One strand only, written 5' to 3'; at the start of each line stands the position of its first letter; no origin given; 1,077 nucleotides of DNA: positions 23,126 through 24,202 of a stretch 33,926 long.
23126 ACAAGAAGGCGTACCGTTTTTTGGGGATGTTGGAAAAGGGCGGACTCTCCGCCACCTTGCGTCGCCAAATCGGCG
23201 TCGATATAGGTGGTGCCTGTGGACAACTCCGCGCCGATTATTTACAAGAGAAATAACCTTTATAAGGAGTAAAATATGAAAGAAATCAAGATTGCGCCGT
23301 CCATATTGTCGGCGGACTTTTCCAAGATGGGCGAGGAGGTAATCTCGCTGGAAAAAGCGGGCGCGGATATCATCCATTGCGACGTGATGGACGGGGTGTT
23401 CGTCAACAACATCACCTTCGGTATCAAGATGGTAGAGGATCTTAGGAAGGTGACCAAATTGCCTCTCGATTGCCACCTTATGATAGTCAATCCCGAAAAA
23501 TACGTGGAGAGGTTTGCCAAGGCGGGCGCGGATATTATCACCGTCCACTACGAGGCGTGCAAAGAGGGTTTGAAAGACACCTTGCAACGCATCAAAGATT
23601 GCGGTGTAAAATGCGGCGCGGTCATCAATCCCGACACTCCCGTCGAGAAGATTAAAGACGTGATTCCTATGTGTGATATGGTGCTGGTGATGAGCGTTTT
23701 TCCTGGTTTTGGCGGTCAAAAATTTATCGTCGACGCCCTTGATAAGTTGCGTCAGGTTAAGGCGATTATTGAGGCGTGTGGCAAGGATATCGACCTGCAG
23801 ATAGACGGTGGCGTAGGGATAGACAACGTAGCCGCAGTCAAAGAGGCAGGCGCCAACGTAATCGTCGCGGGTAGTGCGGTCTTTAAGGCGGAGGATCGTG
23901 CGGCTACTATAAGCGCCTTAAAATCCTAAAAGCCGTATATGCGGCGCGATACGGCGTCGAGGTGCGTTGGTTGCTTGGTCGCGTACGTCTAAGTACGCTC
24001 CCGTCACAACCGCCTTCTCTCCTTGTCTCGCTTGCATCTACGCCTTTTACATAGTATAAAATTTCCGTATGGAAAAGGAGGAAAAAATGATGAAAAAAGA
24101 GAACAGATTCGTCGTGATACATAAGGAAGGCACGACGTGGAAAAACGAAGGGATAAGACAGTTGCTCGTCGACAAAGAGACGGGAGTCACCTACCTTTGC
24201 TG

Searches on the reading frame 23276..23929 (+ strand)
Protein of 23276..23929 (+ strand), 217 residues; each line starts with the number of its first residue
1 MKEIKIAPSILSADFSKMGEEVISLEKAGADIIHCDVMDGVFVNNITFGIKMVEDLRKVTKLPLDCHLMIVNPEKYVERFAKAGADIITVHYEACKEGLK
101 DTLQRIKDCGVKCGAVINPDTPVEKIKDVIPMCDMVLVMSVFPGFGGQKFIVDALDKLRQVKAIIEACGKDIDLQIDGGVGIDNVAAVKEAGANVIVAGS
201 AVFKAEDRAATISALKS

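Call 19: search_protein_families(library=pfam, proteins=[window:23276-23929:+])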
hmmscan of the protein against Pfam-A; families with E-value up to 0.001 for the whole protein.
window:23276-23929:+ (217 aa): 2 families
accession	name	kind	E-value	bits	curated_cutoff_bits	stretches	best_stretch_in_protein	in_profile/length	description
PF00834.25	Ribul_P_3_epim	-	1.4e-79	266.5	21.1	1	5-203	1-198/198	Ribulose-phosphate 3 epimerase family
PF00215.30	OMPdecase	-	2.6e-06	27.9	27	1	74-213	68-219/221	Orotidine 5'-phosphate decarboxylase / HUMPS family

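Call 54: find_encoding_contigs(protein=window:23276-23929:+, flank=3000, max_places=10)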
Protein window:23276-23929:+ (217 aa): no gene with exactly this product is on record in the collection.

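Call 55: find_homologous_proteins(query=window:23276-23929:+, max_evalue=1e-60)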
Query window:23276-23929:+ (217 aa): 5892 proteins with E <= 1e-60 among 8000 candidates; the best 120 are listed.
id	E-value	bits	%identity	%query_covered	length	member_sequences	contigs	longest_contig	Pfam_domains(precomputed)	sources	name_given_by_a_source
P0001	5.4e-135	465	100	100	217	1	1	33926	PF00215.31,PF00834.26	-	-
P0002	7.6e-135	465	100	100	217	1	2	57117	PF00215.31,PF00834.26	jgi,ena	-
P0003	1.1e-134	464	100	100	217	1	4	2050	PF00215.31,PF00834.26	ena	-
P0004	1.5e-134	464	99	100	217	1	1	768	PF00215.31,PF00834.26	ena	-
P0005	9.4e-134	461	99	100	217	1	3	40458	PF00215.31,PF00834.26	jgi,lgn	-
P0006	1.3e-133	461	99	100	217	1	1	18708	PF00215.31,PF00834.26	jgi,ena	-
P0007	4.5e-132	456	100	97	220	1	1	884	PF00215.31,PF00834.26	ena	-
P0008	6.5e-128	442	94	100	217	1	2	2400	PF00215.31,PF00834.26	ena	-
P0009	1.7e-126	438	93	100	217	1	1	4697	PF00215.31,PF00834.26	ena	-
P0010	2.5e-126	437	93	100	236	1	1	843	PF00215.31,PF00834.26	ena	-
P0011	2.9e-126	437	94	100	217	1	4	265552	PF00834.26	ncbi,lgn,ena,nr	ncbi:MAG: ribulose-phosphate 3-epimerase [Clostridia bacterium]|nr:ribulose-phosphate 3-epimerase [C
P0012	5.5e-124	429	91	100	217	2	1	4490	PF00215.31,PF00834.26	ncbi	-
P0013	1.0e-120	419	88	100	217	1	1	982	PF00215.31,PF00834.26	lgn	-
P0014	2.1e-119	414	89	99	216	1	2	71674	PF00215.31,PF00834.26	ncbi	-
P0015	5.4e-119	413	88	99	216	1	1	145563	PF00215.31,PF00834.26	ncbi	-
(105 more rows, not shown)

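Call 56: find_encoding_contigs(protein=P0011, flank=10000, max_places=3)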
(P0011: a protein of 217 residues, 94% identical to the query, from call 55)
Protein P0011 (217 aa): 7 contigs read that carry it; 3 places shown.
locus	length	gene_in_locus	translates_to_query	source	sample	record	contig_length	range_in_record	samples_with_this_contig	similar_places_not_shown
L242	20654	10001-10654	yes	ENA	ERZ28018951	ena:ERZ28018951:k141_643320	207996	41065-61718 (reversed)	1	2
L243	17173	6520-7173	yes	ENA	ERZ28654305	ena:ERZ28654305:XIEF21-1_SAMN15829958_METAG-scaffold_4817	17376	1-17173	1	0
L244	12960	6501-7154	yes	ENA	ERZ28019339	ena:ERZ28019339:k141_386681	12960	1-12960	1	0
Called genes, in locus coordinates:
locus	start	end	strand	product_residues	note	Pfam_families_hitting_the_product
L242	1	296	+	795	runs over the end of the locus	PF00580:UvrD-helicase, PF13086:AAA_11 (weak), PF13245:AAA_19, PF01443:Viral_helicase1 (faint), PF13361:UvrD_C, PF13087:AAA_12 (weak), PF13538:UvrD_C_2, PF21196:PcrA_UvrD_tudor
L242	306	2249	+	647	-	PF22745:Nlig-Ia, PF01653:DNA_ligase_aden, PF03120:OB_DNA_ligase, PF12826:HHH_2, PF14520:HHH_5 (weak), PF00533:BRCT, PF12738:PTCB-BRCT (weak)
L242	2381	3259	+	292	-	PF03755:YicC-like_N, PF08340:YicC-like_C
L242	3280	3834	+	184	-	PF00625:Guanylate_kin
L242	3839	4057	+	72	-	PF01192:RNA_pol_Rpb6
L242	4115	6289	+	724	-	PF17764:PriA_3primeBD, PF00270:DEAD, PF04851:ResIII, PF13604:AAA_30 (weak), PF18319:Zn_ribbon_PriA, PF00271:Helicase_C, PF18074:PriA_C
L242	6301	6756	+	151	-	PF01327:Pep_deformylase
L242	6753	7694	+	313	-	PF00551:Formyl_trans_N, PF02911:Formyl_trans_C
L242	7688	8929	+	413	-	PF01029:NusB, PF01189:Methyltr_RsmB-F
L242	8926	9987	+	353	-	PF21016:RlmN_N (weak), PF04055:Radical_SAM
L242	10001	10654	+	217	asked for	PF00834:Ribul_P_3_epim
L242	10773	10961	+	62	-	PF20037:DUF6440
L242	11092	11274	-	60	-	PF00830:Ribosomal_L28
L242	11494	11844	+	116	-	PF03780:Asp23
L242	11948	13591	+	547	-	PF02734:Dak2, PF21645:FakA-like_M, PF13684:FakA-like_C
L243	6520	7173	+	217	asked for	PF00834:Ribul_P_3_epim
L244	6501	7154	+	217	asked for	PF00834:Ribul_P_3_epim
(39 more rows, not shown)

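Call 57: find_encoding_contigs(protein=P0005, flank=10000, max_places=3)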
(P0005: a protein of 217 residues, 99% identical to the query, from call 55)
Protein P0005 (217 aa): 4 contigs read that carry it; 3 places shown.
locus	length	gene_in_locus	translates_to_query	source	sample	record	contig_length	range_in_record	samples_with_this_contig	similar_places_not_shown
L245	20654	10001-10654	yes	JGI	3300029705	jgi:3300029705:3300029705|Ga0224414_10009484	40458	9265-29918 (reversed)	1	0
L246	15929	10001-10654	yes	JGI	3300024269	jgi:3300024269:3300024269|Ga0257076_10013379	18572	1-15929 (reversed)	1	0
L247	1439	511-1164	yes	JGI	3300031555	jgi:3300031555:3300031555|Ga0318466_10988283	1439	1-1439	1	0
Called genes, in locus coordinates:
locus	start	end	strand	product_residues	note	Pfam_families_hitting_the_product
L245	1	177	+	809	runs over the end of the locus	PF00580:UvrD-helicase, PF01443:Viral_helicase1 (faint), PF13245:AAA_19, PF13087:AAA_12 (faint), PF13361:UvrD_C, PF13538:UvrD_C_2, PF21196:PcrA_UvrD_tudor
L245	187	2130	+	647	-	PF22745:Nlig-Ia, PF01653:DNA_ligase_aden, PF03120:OB_DNA_ligase, PF12826:HHH_2, PF14520:HHH_5 (weak), PF00533:BRCT, PF12738:PTCB-BRCT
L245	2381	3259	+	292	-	PF03755:YicC-like_N, PF08340:YicC-like_C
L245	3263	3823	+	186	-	PF00625:Guanylate_kin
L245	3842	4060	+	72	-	PF01192:RNA_pol_Rpb6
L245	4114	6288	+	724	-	PF17764:PriA_3primeBD, PF00270:DEAD, PF04851:ResIII, PF13604:AAA_30 (weak), PF18319:Zn_ribbon_PriA (weak), PF00271:Helicase_C, PF18074:PriA_C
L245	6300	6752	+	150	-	PF01327:Pep_deformylase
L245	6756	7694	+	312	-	PF00551:Formyl_trans_N, PF02911:Formyl_trans_C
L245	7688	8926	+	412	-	PF01029:NusB, PF01189:Methyltr_RsmB-F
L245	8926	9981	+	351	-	PF21016:RlmN_N (weak), PF04055:Radical_SAM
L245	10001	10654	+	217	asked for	PF00834:Ribul_P_3_epim, PF00215:OMPdecase (faint)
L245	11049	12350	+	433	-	PF02056:Glyco_hydro_4, PF11975:Glyco_hydro_4C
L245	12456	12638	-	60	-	PF00830:Ribosomal_L28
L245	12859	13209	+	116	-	PF03780:Asp23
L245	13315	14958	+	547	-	PF02734:Dak2, PF21645:FakA-like_M, PF13684:FakA-like_C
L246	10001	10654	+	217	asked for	PF00834:Ribul_P_3_epim, PF00215:OMPdecase (faint)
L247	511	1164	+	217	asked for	PF00834:Ribul_P_3_epim, PF00215:OMPdecase (faint)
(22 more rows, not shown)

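Call 58: find_encoding_contigs(protein=P0015, flank=10000, max_places=2)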
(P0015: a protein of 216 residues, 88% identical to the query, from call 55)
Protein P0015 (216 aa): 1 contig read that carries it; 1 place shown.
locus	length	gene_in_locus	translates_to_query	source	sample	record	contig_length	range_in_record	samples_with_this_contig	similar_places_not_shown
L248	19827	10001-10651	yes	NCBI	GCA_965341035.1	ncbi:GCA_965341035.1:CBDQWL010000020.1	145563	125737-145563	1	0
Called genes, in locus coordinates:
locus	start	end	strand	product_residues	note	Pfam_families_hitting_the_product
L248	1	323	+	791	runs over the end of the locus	PF00580:UvrD-helicase, PF13245:AAA_19, PF13087:AAA_12 (faint), PF13361:UvrD_C, PF13538:UvrD_C_2, PF21196:PcrA_UvrD_tudor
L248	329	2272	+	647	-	PF22745:Nlig-Ia, PF01653:DNA_ligase_aden, PF03120:OB_DNA_ligase, PF12826:HHH_2, PF14520:HHH_5 (weak), PF00533:BRCT, PF12738:PTCB-BRCT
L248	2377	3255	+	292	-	PF03755:YicC-like_N, PF08340:YicC-like_C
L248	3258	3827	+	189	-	PF00625:Guanylate_kin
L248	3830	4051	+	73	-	PF01192:RNA_pol_Rpb6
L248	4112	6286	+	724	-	PF17764:PriA_3primeBD, PF00270:DEAD, PF04851:ResIII, PF13604:AAA_30, PF18319:Zn_ribbon_PriA, PF00271:Helicase_C, PF18074:PriA_C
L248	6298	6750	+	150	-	PF01327:Pep_deformylase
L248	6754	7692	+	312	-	PF00551:Formyl_trans_N, PF02911:Formyl_trans_C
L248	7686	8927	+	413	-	PF01029:NusB, PF01189:Methyltr_RsmB-F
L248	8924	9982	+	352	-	PF21016:RlmN_N (weak), PF04055:Radical_SAM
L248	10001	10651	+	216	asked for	PF00834:Ribul_P_3_epim, PF00215:OMPdecase (faint)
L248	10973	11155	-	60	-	PF00830:Ribosomal_L28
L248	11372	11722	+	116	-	PF03780:Asp23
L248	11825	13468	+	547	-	PF02734:Dak2, PF21645:FakA-like_M, PF13684:FakA-like_C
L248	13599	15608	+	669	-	PF17191:RecG_wedge, PF00270:DEAD, PF04851:ResIII, PF00271:Helicase_C, PF19833:RecG_dom3_C (weak)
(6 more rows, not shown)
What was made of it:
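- Tried and rejected: It found nothing (call 54), so homologues were used instead (calls 55-58).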

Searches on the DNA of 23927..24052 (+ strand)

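Call 71: search_dna_similar(query=window:23927-24052:+, collection=plasmids, mode=distant, max_evalue=0.001)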
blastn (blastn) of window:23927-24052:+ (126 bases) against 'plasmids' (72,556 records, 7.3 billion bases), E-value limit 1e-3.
No match.

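Call 72: search_dna_similar(query=window:23927-24052:+, collection=phages, mode=distant, max_evalue=0.001)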
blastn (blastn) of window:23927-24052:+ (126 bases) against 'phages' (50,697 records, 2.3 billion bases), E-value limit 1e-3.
No match.
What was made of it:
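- Tried and rejected: No blastn hit in PLSDB or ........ (calls 71, 72).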
